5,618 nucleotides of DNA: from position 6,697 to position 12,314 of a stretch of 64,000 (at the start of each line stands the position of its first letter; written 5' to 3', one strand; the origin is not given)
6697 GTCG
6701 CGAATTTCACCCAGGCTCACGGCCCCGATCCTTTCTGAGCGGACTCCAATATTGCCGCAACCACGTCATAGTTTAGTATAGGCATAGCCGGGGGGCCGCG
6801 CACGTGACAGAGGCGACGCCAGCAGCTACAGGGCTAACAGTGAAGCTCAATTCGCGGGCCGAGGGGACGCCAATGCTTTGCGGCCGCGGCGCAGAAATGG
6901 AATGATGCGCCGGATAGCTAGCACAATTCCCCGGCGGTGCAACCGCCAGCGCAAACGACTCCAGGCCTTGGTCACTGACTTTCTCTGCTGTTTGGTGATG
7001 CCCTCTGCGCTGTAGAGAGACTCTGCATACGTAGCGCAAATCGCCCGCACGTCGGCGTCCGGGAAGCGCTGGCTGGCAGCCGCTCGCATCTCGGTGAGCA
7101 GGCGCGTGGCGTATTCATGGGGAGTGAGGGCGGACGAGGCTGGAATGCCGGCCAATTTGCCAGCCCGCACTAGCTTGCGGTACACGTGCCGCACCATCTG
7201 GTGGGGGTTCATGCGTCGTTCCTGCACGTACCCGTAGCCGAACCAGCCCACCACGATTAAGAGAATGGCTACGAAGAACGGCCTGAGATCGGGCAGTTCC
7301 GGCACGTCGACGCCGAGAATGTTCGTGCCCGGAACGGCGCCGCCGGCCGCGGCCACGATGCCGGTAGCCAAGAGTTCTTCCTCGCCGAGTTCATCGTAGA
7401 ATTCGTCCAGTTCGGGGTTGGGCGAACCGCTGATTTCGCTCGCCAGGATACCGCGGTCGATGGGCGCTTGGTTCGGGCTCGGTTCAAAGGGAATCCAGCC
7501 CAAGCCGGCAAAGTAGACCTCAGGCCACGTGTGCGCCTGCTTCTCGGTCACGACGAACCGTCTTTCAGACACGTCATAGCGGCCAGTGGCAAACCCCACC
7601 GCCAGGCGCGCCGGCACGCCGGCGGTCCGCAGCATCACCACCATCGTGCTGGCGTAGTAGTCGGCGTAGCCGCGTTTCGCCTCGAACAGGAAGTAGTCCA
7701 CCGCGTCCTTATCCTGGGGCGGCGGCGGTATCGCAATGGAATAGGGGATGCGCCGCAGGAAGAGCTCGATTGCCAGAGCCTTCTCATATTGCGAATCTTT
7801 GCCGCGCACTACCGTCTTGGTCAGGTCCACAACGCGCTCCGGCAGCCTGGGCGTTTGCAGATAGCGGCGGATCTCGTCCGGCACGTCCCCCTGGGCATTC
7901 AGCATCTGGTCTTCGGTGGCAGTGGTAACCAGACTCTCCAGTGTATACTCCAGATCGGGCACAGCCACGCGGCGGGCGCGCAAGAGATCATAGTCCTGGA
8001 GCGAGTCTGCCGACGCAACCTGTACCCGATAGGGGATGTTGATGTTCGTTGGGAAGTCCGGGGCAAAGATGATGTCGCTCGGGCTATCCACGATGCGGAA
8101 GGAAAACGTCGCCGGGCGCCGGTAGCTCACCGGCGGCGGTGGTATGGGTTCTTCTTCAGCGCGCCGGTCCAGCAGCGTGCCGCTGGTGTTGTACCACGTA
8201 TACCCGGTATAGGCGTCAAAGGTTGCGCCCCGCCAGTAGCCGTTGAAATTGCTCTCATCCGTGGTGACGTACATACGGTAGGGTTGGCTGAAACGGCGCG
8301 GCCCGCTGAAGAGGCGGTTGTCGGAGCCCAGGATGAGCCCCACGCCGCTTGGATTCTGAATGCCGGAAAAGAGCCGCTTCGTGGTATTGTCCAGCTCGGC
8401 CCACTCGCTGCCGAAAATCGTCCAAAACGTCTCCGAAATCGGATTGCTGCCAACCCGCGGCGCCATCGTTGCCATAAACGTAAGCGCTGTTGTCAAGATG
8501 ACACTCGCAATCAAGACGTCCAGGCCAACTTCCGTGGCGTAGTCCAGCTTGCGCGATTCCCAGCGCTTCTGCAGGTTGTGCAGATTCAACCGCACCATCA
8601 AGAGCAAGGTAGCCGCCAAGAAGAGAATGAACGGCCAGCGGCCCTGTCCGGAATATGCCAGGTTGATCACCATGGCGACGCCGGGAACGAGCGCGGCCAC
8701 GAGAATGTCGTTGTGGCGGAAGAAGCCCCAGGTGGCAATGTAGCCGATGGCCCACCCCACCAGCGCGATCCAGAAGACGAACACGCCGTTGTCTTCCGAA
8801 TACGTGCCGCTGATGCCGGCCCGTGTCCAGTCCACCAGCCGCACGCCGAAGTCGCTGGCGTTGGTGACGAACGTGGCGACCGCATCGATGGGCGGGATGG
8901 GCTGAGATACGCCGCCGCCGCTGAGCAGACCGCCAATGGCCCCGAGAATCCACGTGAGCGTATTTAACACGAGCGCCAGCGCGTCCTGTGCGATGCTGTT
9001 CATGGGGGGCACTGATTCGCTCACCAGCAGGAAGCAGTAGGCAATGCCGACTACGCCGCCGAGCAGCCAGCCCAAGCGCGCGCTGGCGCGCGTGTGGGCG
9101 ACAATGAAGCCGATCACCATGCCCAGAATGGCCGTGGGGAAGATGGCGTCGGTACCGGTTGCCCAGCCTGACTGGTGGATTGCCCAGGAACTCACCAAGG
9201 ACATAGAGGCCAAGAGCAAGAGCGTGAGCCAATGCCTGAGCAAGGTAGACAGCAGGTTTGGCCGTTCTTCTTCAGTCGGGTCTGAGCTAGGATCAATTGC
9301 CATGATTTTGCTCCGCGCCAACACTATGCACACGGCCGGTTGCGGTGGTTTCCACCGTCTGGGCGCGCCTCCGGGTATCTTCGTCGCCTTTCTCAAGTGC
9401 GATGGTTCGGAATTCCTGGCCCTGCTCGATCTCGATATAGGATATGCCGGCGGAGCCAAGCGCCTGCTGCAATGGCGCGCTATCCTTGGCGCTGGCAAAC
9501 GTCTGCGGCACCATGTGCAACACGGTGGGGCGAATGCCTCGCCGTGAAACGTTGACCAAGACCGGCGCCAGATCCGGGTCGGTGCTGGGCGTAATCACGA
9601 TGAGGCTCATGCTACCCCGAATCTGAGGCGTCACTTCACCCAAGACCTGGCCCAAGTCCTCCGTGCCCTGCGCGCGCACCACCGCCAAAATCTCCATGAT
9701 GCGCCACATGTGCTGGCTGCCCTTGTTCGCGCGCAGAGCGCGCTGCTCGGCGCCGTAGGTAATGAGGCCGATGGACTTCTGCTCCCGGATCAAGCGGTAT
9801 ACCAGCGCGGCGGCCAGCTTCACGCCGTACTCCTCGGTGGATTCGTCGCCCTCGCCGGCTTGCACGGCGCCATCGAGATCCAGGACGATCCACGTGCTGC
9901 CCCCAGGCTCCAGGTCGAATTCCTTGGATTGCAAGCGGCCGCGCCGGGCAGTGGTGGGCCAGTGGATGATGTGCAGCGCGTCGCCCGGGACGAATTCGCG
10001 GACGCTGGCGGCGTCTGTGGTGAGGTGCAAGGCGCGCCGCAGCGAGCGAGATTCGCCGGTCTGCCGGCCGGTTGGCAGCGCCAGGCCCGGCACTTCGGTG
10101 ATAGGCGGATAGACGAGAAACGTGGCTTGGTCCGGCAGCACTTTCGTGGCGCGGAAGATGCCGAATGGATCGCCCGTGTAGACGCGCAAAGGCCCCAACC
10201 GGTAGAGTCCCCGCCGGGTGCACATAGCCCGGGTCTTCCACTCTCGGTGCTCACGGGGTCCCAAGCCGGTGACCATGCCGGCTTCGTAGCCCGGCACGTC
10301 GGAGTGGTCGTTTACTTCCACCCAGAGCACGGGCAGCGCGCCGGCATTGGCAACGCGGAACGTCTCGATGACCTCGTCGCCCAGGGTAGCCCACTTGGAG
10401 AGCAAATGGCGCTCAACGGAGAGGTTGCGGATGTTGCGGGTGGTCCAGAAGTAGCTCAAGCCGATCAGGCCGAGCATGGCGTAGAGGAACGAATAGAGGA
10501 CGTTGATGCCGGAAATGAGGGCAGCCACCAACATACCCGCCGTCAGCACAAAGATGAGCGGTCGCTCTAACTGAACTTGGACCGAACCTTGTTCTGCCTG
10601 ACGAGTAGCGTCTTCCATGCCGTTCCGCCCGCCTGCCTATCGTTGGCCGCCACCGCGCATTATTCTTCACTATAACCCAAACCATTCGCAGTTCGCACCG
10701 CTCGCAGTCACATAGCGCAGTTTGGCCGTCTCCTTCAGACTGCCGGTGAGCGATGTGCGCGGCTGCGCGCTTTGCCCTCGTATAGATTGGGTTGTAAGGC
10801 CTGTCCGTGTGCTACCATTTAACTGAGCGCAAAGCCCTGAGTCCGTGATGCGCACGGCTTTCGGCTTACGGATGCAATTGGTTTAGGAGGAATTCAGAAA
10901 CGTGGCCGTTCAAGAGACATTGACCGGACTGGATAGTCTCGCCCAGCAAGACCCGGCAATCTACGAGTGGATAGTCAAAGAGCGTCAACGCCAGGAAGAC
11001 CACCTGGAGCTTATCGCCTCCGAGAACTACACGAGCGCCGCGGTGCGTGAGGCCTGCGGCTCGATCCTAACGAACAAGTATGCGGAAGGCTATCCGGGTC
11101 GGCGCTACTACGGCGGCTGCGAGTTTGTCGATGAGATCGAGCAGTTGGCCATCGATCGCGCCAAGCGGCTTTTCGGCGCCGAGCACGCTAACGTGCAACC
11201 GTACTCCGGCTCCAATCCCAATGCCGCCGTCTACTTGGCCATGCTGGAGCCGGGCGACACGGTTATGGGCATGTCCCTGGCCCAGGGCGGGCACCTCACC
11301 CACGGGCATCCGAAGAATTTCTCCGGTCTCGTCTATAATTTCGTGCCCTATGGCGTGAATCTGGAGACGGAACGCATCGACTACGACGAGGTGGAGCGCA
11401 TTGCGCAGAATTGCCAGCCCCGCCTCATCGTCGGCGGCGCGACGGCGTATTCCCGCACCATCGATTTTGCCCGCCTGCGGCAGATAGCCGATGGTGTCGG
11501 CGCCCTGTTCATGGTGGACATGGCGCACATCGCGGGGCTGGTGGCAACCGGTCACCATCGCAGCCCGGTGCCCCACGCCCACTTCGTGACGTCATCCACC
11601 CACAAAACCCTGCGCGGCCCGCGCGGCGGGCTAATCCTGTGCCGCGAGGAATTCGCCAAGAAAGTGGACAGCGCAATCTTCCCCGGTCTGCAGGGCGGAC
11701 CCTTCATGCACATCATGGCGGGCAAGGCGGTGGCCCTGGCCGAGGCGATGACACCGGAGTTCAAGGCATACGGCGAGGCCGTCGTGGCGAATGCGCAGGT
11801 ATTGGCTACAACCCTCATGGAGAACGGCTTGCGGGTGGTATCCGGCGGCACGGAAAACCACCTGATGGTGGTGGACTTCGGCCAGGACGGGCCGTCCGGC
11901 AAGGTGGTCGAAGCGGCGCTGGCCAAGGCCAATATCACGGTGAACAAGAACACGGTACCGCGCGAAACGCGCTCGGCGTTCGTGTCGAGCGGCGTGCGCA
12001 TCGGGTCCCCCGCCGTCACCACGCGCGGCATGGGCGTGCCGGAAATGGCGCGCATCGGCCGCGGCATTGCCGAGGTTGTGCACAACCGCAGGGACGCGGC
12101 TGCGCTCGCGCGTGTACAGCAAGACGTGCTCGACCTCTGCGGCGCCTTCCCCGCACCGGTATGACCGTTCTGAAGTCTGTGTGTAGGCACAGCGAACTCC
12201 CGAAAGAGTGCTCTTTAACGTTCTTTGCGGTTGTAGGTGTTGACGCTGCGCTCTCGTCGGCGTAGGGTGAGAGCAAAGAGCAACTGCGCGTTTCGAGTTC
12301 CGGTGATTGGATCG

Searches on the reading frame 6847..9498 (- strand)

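Call 28: search_protein_families(library=pfam, proteins=[window:6847-9498:-], max_evalue=0.01)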
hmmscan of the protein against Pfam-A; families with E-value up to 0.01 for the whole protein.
window:6847-9498:- (883 aa): 4 families
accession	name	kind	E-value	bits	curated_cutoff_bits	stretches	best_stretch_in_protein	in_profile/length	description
PF01841.26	Transglut_core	-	6.8e-24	84.7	23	1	559-673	3-108/108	Transglutaminase-like superfamily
PF11992.13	TgpA_N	-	5.1e-08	32.7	30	1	230-528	76-332/333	TgpA N-terminal domain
PF13559.11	DUF4129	-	1.1e-07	32.3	24.8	1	773-846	2-68/69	Domain of unknown function (DUF4129)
PF12670.12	DUF3792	-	0.0067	17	31.3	1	90-193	14-115/115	Protein of unknown function (DUF3792)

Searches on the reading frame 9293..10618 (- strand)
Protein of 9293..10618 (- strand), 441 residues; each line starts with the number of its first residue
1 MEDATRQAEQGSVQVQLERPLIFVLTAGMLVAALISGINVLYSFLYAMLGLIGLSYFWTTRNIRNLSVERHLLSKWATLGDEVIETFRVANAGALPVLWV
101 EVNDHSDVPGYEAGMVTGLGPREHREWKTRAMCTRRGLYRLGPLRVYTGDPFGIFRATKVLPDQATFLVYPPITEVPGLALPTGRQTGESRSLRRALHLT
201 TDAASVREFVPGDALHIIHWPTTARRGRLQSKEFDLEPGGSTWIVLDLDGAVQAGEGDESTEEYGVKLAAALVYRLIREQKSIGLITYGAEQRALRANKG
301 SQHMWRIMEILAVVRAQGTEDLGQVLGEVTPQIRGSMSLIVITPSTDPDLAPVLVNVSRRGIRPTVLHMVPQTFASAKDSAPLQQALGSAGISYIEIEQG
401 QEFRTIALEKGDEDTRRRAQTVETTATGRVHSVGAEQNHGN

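Call 28: search_protein_families(library=pfam, proteins=[window:9293-10618:-], max_evalue=0.01)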
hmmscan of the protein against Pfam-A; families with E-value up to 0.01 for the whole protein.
window:9293-10618:- (441 aa): 1 family
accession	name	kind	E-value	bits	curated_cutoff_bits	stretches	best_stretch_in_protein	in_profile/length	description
PF01882.25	DUF58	-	9.3e-16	58.1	23.4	1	205-330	1-128/216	Protein of unknown function DUF58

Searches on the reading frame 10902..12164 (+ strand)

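Call 28: search_protein_families(library=pfam, proteins=[window:10902-12164:+], max_evalue=0.01)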
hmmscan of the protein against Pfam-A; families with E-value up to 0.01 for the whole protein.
window:10902-12164:+ (420 aa): 1 family
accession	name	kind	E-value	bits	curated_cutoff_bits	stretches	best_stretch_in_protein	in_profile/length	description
PF00464.25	SHMT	-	1.1e-161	538.3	27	1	13-387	1-397/399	Serine hydroxymethyltransferase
